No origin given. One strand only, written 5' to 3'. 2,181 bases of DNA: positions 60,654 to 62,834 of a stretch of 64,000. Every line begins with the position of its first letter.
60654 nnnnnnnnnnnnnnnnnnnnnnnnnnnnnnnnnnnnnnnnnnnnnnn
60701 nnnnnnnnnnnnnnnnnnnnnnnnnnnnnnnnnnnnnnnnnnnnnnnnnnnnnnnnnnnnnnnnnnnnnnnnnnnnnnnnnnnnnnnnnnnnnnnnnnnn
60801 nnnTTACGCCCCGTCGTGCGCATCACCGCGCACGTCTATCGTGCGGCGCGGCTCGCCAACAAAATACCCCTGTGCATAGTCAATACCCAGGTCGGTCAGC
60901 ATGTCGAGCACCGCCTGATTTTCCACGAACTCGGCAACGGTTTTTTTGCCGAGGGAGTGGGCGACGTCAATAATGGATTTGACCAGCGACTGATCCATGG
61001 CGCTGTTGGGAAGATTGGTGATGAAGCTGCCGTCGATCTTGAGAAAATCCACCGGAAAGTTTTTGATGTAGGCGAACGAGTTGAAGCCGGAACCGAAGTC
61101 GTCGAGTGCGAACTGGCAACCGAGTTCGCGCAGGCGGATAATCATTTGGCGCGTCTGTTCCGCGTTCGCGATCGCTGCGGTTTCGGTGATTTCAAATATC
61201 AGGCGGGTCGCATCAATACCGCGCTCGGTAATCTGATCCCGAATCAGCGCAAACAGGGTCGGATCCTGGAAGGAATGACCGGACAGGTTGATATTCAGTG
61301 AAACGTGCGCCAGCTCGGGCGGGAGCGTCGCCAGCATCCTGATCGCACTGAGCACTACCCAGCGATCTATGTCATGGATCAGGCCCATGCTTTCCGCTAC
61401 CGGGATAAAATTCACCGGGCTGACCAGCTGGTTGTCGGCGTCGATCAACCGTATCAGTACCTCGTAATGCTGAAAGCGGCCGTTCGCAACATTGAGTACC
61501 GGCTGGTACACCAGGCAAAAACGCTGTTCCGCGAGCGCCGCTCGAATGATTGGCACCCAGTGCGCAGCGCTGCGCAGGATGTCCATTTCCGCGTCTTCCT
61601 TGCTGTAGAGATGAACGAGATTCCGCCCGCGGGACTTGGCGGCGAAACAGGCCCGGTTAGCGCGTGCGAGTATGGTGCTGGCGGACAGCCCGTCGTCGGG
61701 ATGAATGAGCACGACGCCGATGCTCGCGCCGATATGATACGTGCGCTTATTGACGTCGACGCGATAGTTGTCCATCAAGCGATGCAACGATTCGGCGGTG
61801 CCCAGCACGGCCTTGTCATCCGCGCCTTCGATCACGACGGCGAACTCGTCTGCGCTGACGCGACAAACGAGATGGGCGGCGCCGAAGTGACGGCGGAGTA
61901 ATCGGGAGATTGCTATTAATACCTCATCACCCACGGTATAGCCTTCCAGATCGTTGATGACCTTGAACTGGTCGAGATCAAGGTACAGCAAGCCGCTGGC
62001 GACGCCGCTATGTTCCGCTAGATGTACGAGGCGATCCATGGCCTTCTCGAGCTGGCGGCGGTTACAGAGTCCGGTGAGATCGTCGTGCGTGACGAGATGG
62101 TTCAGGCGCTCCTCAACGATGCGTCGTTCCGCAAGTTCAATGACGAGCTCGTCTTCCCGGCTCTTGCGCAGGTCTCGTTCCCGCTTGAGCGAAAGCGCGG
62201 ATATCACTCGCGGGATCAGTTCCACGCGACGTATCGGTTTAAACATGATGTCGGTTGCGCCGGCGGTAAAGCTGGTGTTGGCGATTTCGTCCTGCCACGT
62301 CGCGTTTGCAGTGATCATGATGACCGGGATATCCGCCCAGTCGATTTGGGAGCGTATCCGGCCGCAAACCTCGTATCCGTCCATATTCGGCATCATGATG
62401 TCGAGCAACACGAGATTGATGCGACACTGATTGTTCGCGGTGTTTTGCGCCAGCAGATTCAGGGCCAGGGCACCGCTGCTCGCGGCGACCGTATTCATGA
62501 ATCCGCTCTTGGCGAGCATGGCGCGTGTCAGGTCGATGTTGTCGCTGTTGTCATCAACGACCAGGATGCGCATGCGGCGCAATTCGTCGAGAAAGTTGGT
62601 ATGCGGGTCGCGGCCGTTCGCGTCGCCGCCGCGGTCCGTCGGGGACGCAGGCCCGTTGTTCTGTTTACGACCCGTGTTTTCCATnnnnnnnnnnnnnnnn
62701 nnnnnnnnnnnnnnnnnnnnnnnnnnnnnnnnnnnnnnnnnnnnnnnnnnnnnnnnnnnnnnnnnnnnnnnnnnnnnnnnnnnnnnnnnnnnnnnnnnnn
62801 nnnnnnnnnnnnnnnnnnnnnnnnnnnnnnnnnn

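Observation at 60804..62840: c-di-GMP phosphodiesterase candidate (REC-SADEF-EAL) placed under an exact-consensus sigma-28 promoter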

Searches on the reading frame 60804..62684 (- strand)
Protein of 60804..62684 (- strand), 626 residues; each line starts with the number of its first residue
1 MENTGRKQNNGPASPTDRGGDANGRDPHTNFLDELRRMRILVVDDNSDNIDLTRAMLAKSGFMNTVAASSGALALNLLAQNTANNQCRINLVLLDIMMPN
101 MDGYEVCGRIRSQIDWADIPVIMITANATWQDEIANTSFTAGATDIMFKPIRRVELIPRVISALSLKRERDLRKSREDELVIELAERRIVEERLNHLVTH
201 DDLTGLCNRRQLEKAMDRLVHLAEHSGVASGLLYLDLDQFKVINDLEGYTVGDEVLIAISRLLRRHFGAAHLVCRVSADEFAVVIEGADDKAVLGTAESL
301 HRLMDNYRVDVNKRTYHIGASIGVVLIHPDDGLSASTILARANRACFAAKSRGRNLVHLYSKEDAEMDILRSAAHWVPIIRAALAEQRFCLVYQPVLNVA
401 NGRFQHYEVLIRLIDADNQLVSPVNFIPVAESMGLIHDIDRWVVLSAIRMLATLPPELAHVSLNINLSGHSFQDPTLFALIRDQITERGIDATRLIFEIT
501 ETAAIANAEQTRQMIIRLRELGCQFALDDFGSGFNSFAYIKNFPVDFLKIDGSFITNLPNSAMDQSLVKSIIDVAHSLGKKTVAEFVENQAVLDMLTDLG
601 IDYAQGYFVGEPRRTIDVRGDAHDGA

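Call 4: search_protein_families(library=pfam, proteins=[window:60804-62684:-], max_evalue=0.01)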
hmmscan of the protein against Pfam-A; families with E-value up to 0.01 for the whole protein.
window:60804-62684:- (626 aa): 3 families
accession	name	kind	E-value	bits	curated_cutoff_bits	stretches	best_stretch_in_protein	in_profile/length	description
PF00563.25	EAL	-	6.9e-75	251.9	31.3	1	380-612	4-236/236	EAL domain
PF00990.26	GGDEF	-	6.8e-34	117.4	23.8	1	199-355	2-160/161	Diguanylate cyclase, GGDEF domain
PF00072.30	Response_reg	-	9.2e-23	81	30.2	1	40-159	1-109/111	Response regulator receiver domain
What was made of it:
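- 62208..62567 (-): Receiver (REC) domain, residues 40-159. The phospho-acceptor D95 codon is 62400-62402. Pfam PF00072, 81 bits (call 4).
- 61620..62090 (-): Degenerate GGDEF domain, residues 199-355. The SADEF motif is at 61842-61856. Pfam PF00990, 117 bits (call 4).
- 60849..61547 (-): EAL phosphodiesterase domain, residues 380-612. Pfam PF00563, 252 bits (call 4).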

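Call 8: find_homologous_proteins(query=window:60804-62684:-, max_evalue=1e-20)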
Query window:60804-62684:- (626 aa): 2789 proteins with E <= 1e-20 among 8000 candidates; the best 120 are listed.
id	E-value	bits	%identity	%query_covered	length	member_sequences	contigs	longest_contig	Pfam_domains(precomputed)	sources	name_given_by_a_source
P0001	0.0e+0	1392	100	100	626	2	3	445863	PF00563.26,PF00990.27,PF00072.31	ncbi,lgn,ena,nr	ncbi:MAG: diguanylate cyclase/phosphodiesterase (GGDEF & EAL domains) with PAS/PAC sensor(s) [Gammap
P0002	1.1e-285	967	72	95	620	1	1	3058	PF00563.26,PF00990.27,PF00072.31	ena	-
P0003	6.3e-234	796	62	93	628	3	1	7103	PF00563.26,PF00990.27,PF00072.31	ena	-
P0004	1.0e-231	789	60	94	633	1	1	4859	PF00563.26,PF00990.27,PF00072.31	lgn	-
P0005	3.4e-229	780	58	95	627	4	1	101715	PF00563.26,PF00990.27,PF00072.31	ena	-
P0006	4.1e-229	780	59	93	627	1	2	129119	PF00563.26,PF00990.27,PF00072.31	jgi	jgi:diguanylate cyclase (GGDEF)-like protein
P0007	5.9e-229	780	59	94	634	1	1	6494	PF00563.26,PF00990.27,PF00072.31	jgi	jgi:diguanylate cyclase (GGDEF)-like protein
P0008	6.3e-229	779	60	96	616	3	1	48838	PF00563.26,PF00990.27,PF00072.31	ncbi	-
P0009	6.5e-229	779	59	97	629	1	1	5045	PF00563.26,PF00990.27,PF00072.31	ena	-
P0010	7.3e-229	779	59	93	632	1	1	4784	PF00563.26,PF00990.27,PF00072.31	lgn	-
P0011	1.5e-228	778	59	94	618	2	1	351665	PF00563.26,PF00990.27,PF00072.31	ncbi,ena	-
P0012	2.7e-228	777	60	93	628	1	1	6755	PF00563.26,PF00990.27,PF00072.31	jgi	-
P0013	6.9e-228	776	59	94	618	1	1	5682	PF00563.26,PF00990.27,PF00072.31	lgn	-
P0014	2.2e-227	774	58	94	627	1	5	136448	PF00563.26,PF00990.27,PF00072.31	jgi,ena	-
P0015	4.5e-227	773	59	93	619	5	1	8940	PF00563.26,PF00990.27,PF00072.31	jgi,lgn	-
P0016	5.8e-227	773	59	92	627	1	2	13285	PF00563.26,PF00990.27,PF00072.31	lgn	-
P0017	8.4e-227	772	58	94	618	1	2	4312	PF00563.26,PF00990.27,PF00072.31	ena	-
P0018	9.8e-227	772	59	96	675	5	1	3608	PF00563.26,PF00990.27,PF00072.31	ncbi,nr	ncbi:MAG: GGDEF domain-containing response regulator [Gammaproteobacteria bacterium]|nr:MAG: GGDEF d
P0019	1.2e-226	772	58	94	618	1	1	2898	PF00563.26,PF00990.27,PF00072.31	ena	-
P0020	2.2e-226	771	58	94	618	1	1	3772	PF00563.26,PF00990.27,PF00072.31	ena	-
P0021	2.5e-226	771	59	94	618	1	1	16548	PF00563.26,PF00990.27,PF00072.31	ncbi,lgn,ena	ncbi:MAG: EAL domain-containing protein [Pseudomonadota bacterium]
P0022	2.6e-226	771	58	94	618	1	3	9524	PF00563.26,PF00990.27,PF00072.31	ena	-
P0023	3.2e-226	770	59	94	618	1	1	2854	PF00563.26,PF00990.27,PF00072.31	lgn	-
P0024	3.5e-226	770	58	97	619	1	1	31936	PF00563.26,PF00990.27,PF00072.31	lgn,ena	-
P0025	4.1e-226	770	59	93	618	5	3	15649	PF00563.26,PF00990.27,PF00072.31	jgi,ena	-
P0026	5.1e-226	770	60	93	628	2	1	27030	PF00563.26,PF00990.27,PF00072.31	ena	-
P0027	1.3e-225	768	59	93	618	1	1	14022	PF00563.26,PF00990.27,PF00072.31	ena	-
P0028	1.4e-225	768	59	93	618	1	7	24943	PF00563.26,PF00990.27,PF00072.31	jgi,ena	-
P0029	1.5e-225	768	59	93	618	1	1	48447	PF00563.26,PF00990.27,PF00072.31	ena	-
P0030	2.0e-225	768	59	93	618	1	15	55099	PF00563.26,PF00990.27,PF00072.31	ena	-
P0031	2.4e-225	768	58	94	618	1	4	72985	PF00563.26,PF00990.27,PF00072.31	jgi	jgi:diguanylate cyclase (GGDEF)-like protein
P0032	2.8e-225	767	58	94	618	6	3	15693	PF00563.26,PF00990.27,PF00072.31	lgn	-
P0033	3.1e-225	767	59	93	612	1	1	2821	PF00563.26,PF00990.27,PF00072.31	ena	-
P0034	3.6e-225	767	58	96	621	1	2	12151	PF00563.26,PF00990.27,PF00072.31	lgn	-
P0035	4.6e-225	767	59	94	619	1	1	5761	PF00563.26,PF00990.27,PF00072.31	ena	-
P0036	5.5e-225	766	59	93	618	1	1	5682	PF00563.26,PF00990.27,PF00072.31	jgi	jgi:diguanylate cyclase (GGDEF)-like protein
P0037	1.3e-224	765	59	93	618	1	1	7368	PF00563.26,PF00990.27,PF00072.31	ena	-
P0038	1.3e-224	765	58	93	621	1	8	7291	PF00563.26,PF00990.27,PF00072.31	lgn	-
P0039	1.4e-224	765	59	93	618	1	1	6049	PF00563.26,PF00990.27,PF00072.31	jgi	-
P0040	1.8e-224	765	58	94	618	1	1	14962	PF00563.26,PF00990.27,PF00072.31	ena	-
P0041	1.8e-224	765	59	94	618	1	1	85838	PF00563.26,PF00990.27,PF00072.31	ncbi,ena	-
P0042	2.0e-224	765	59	93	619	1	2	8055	PF00563.26,PF00990.27,PF00072.31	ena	-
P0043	4.0e-224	764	59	94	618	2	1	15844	PF00563.26,PF00990.27,PF00072.31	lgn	-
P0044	4.5e-224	763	58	93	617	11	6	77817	PF00563.26,PF00990.27,PF00072.31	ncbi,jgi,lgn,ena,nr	ncbi:MAG: EAL domain-containing protein [Thiotrichales bacterium]|nr:EAL domain-containing protein [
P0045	4.9e-224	763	59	93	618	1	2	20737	PF00563.26,PF00990.27,PF00072.31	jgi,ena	jgi:diguanylate cyclase (GGDEF)-like protein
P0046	6.6e-224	763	59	93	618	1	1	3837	PF00563.26,PF00990.27,PF00072.31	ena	-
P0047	1.3e-223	762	58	93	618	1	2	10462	PF00563.26,PF00990.27,PF00072.31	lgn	-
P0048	1.4e-223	762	58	93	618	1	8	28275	PF00563.26,PF00990.27,PF00072.31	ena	-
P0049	1.5e-223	762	59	93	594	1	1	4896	PF00563.26,PF00990.27,PF00072.31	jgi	-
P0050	1.7e-223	761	58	94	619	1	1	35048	PF00563.26,PF00990.27,PF00072.31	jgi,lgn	-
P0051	2.5e-223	761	58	93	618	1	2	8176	PF00563.26,PF00990.27,PF00072.31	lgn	-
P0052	2.6e-223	761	58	94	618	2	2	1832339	PF00563.26,PF00990.27,PF00072.31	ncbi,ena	-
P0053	3.3e-223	761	58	93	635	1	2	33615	PF00563.26,PF00990.27,PF00072.31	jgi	jgi:diguanylate cyclase (GGDEF)-like protein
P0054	6.1e-223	760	60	93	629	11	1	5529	PF00563.26,PF00990.27,PF00072.31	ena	-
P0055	8.7e-223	759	57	98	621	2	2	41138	PF00563.26,PF00990.27,PF00072.31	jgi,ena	-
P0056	1.9e-222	758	58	92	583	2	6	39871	PF00563.26,PF00990.27,PF00072.31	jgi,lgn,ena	-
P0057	6.1e-222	756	59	94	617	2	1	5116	PF00563.26,PF00990.27,PF00072.31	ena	-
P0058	6.1e-222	756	57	93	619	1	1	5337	PF00563.26,PF00990.27,PF00072.31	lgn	-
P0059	1.1e-221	756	57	96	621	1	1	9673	PF00563.26,PF00990.27,PF00072.31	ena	-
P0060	1.1e-221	756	57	95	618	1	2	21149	PF00563.26,PF00990.27,PF00072.31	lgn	-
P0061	1.5e-221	755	57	96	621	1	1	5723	PF00563.26,PF00990.27,PF00072.31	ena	-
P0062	2.3e-221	754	57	96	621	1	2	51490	PF00563.26,PF00990.27,PF00072.31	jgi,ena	-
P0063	4.3e-221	754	58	94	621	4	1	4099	PF00563.26,PF00990.27,PF00072.31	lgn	-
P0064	1.4e-220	752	57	94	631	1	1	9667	PF00563.26,PF00990.27,PF00072.31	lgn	-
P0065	5.6e-220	750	57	94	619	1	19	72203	PF00563.26,PF00990.27,PF00072.31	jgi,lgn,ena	-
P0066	8.9e-220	749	58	93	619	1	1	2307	PF00563.26,PF00990.27,PF00072.31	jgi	jgi:diguanylate cyclase (GGDEF)-like protein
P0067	1.1e-219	749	54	99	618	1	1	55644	PF00563.26,PF00990.27,PF00072.31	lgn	-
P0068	1.3e-219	749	58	94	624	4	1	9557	PF00563.26,PF00990.27,PF00072.31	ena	-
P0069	1.4e-219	749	57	93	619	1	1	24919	PF00563.26,PF00990.27,PF00072.31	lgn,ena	-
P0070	2.0e-219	748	57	94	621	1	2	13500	PF00563.26,PF00990.27,PF00072.31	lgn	-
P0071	2.7e-219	748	57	93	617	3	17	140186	PF00563.26,PF00990.27,PF00072.31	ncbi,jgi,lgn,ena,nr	ncbi:MAG: GGDEF-domain containing protein [Gammaproteobacteria bacterium]|nr:EAL domain-containing p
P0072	3.0e-219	747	58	93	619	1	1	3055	PF00563.26,PF00990.27,PF00072.31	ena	-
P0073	1.3e-218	745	57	93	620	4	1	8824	PF00563.26,PF00990.27,PF00072.31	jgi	jgi:diguanylate cyclase (GGDEF)-like protein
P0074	1.4e-218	745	57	93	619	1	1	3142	PF00563.26,PF00990.27,PF00072.31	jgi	-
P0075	1.9e-218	745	57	93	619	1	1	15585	PF00563.26,PF00990.27,PF00072.31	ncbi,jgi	-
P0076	4.5e-216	737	55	97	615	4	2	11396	PF00563.26,PF00990.27,PF00072.31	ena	-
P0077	5.1e-216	737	55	93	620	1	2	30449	PF00563.26,PF00990.27,PF00072.31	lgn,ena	-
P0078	6.5e-216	736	56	93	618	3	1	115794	PF00563.26,PF00990.27,PF00072.31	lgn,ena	-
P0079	4.1e-215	734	55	97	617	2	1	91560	PF00563.26,PF00990.27,PF00072.31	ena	-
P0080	1.5e-214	732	57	93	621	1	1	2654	PF00563.26,PF00990.27,PF00072.31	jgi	jgi:diguanylate cyclase (GGDEF)-like protein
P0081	2.5e-214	731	55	95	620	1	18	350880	PF00563.26,PF00990.27,PF00072.31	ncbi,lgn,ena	-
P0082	9.0e-214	729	55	95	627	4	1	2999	PF00563.26,PF00990.27,PF00072.31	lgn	-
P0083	1.1e-213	729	55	97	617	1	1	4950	PF00563.26,PF00990.27,PF00072.31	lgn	-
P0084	5.9e-213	727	55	96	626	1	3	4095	PF00563.26,PF00990.27,PF00072.31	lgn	-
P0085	4.3e-212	724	56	92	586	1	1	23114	PF00563.26,PF00990.27,PF00072.31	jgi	-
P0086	5.6e-210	717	54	96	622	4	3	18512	PF00563.26,PF00990.27,PF00072.31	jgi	-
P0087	3.6e-209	714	54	96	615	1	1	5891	PF00563.26,PF00990.27,PF00072.31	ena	-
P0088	3.9e-209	714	55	93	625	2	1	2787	PF00563.26,PF00990.27,PF00072.31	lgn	-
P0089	6.9e-209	713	53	97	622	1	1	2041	PF00563.26,PF00990.27,PF00072.31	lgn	-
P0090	2.2e-208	712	54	97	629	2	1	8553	PF00563.26,PF00990.27,PF00072.31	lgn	-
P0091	4.0e-208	711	57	93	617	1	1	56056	PF00563.26,PF00990.27,PF00072.31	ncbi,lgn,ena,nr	ncbi:MAG TPA: GGDEF domain-containing response regulator [Gammaproteobacteria bacterium]|nr:GGDEF do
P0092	1.7e-207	709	54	95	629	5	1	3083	PF00563.26,PF00990.27,PF00072.31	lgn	-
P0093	2.6e-207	708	53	95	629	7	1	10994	PF00563.26,PF00990.27,PF00072.31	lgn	-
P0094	2.7e-206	705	55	94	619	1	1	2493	PF00563.26,PF00990.27,PF00072.31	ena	-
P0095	3.3e-206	704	55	93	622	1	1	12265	PF00563.26,PF00990.27,PF00072.31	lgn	-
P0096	9.6e-206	703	55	96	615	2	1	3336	PF00563.26,PF00990.27,PF00072.31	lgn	-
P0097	3.4e-205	701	55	97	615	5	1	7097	PF00563.26,PF00990.27,PF00072.31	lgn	-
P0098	3.8e-202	691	55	92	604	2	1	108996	PF00563.26,PF00990.27,PF00072.31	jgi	-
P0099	3.8e-202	691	52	98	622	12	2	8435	PF00563.26,PF00990.27,PF00072.31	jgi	-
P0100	5.2e-200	684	52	97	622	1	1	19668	PF00563.26,PF00990.27,PF00072.31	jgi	-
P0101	1.0e-199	683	52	93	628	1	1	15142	PF00563.26,PF00990.27,PF00072.31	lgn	-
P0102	1.6e-199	682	53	96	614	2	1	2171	PF00563.26,PF00990.27,PF00072.31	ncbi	-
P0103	1.7e-199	682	52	94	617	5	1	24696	PF00563.26,PF00990.27,PF00072.31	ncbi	ncbi:MAG: two-component system response regulator [Pseudomonadota bacterium]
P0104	4.9e-199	681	53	97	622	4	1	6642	PF00563.26,PF00990.27,PF00072.31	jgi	jgi:diguanylate cyclase (GGDEF)-like protein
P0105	7.1e-199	680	53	96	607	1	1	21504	PF00563.26,PF00990.27,PF00072.31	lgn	-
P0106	1.1e-198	680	52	93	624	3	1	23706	PF00563.26,PF00990.27,PF00072.31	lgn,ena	-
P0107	1.5e-198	679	59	82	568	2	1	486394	PF00563.26,PF00990.27,PF00072.31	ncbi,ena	-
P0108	1.8e-198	679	50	100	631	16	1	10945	PF00563.26,PF00990.27,PF00072.31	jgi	jgi:diguanylate cyclase (GGDEF)-like protein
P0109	2.2e-198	679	52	96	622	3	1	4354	PF00563.26,PF00990.27,PF00072.31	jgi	-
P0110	2.5e-198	678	50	98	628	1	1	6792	PF00563.26,PF00990.27,PF00072.31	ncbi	-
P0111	2.7e-197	675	53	92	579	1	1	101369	PF00563.26,PF00990.27,PF00072.31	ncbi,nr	ncbi:MAG: EAL domain-containing protein [Gammaproteobacteria bacterium]|nr:EAL domain-containing pro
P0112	2.2e-196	672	54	93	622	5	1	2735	PF00563.26,PF00990.27,PF00072.31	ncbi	-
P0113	3.9e-196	671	50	98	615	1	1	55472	PF00563.26,PF00990.27,PF00072.31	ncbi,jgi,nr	ncbi:MAG: EAL domain-containing protein [Gammaproteobacteria bacterium]|nr:EAL domain-containing pro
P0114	1.4e-195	669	52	96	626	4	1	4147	PF00563.26,PF00990.27,PF00072.31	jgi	jgi:diguanylate cyclase (GGDEF)-like protein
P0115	1.8e-195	669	53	92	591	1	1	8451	PF00563.26,PF00990.27,PF00072.31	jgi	-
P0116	2.5e-195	668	53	93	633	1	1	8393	PF00563.26,PF00990.27,PF00072.31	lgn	-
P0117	4.2e-195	668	54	93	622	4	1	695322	PF00563.26,PF00990.27,PF00072.31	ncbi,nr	ncbi:MAG: EAL domain-containing protein [Gammaproteobacteria bacterium]|nr:EAL domain-containing pro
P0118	1.7e-194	666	52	96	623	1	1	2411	PF00563.26,PF00990.27,PF00072.31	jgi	jgi:diguanylate cyclase (GGDEF)-like protein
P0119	1.4e-193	663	51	96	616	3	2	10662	PF00563.26,PF00990.27,PF00072.31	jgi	jgi:diguanylate cyclase (GGDEF)-like protein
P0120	1.3e-192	660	50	96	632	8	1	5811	PF00563.26,PF00990.27,PF00072.31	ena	-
